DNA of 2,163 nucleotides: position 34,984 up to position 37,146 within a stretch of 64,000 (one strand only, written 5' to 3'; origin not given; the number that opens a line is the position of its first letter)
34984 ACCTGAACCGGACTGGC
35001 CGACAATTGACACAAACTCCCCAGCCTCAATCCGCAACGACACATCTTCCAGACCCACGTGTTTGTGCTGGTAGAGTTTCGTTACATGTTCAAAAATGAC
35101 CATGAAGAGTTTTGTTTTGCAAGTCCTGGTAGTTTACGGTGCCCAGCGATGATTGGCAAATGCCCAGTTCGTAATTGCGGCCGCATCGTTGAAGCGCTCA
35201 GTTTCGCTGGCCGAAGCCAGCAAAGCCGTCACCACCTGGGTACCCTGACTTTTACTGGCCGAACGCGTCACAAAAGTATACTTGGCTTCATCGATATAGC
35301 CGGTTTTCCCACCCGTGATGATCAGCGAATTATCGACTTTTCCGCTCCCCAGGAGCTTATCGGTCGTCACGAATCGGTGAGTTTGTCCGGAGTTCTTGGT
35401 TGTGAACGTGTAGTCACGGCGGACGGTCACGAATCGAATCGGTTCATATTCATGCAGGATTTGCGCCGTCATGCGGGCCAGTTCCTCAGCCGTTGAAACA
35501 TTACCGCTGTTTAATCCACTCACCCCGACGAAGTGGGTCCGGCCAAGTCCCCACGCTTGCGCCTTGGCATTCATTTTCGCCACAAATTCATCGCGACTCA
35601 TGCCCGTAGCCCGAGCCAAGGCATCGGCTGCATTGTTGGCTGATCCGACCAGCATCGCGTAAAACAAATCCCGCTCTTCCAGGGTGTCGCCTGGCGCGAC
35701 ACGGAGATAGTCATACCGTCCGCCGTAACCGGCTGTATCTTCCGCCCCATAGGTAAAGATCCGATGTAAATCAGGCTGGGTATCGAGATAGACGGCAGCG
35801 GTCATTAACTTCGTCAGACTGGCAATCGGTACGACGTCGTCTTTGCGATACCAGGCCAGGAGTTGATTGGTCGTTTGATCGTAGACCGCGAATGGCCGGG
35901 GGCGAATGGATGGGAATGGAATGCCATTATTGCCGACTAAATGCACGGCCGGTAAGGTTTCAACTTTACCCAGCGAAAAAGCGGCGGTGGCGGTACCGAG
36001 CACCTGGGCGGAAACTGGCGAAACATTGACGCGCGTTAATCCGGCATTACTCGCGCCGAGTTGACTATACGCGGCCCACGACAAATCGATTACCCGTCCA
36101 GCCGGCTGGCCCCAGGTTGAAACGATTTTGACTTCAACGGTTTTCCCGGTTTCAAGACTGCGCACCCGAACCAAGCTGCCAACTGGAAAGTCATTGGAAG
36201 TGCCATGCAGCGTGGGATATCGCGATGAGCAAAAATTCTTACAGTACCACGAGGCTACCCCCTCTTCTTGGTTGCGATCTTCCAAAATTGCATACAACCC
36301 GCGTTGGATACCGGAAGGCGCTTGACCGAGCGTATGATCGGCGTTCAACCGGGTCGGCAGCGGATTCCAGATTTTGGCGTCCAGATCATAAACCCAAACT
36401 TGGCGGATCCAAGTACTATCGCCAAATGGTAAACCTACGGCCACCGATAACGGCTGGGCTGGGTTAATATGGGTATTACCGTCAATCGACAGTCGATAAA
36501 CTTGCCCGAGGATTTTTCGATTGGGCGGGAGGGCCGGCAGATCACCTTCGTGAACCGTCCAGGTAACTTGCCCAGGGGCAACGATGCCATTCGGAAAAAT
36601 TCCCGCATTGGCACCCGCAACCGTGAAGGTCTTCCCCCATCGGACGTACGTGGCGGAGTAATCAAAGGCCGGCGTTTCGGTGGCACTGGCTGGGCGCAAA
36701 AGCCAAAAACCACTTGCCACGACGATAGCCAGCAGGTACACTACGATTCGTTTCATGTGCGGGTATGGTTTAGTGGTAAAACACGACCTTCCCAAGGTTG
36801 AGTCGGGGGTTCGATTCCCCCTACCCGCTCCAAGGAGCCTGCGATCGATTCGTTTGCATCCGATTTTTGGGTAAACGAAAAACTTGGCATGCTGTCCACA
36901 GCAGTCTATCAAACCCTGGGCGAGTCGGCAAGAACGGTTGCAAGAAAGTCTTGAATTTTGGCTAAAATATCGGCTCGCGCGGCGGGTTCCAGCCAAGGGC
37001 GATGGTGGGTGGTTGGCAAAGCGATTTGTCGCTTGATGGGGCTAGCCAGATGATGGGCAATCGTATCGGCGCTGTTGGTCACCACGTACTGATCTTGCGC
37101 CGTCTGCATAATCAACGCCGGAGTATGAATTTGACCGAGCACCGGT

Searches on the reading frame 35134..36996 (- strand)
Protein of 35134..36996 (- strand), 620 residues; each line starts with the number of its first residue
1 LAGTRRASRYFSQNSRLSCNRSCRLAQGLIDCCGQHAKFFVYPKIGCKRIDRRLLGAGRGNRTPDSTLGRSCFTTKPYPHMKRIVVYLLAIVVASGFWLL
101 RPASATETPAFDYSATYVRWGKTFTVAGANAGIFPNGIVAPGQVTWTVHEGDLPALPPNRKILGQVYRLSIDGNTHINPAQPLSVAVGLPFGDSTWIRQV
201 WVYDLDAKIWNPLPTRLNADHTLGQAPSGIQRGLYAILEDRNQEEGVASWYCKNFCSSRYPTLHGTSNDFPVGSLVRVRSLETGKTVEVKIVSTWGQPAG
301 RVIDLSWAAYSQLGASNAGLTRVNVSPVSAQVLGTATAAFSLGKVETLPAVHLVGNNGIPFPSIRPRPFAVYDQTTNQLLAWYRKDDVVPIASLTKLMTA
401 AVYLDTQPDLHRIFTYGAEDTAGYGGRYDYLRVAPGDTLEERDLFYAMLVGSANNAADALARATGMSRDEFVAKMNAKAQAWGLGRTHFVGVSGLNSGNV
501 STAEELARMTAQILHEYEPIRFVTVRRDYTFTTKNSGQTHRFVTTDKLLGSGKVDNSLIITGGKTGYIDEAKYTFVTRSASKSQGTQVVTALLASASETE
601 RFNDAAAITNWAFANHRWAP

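Call 41: search_protein_families(library=pfam, proteins=[window:35134-36996:-])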
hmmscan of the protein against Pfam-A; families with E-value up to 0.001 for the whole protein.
window:35134-36996:- (620 aa): 3 families
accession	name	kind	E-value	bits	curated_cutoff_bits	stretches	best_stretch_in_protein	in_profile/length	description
PF00768.25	Peptidase_S11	-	4.1e-37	128.4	27.6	1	363-589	9-231/239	D-alanyl-D-alanine carboxypeptidase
PF13354.11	Beta-lactamase2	-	1.4e-10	41.4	22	1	370-514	3-147/214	Beta-lactamase enzyme family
PF03330.24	DPBB_1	-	3.1e-08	34.2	28.8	1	244-324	2-82/83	Lytic transglycolase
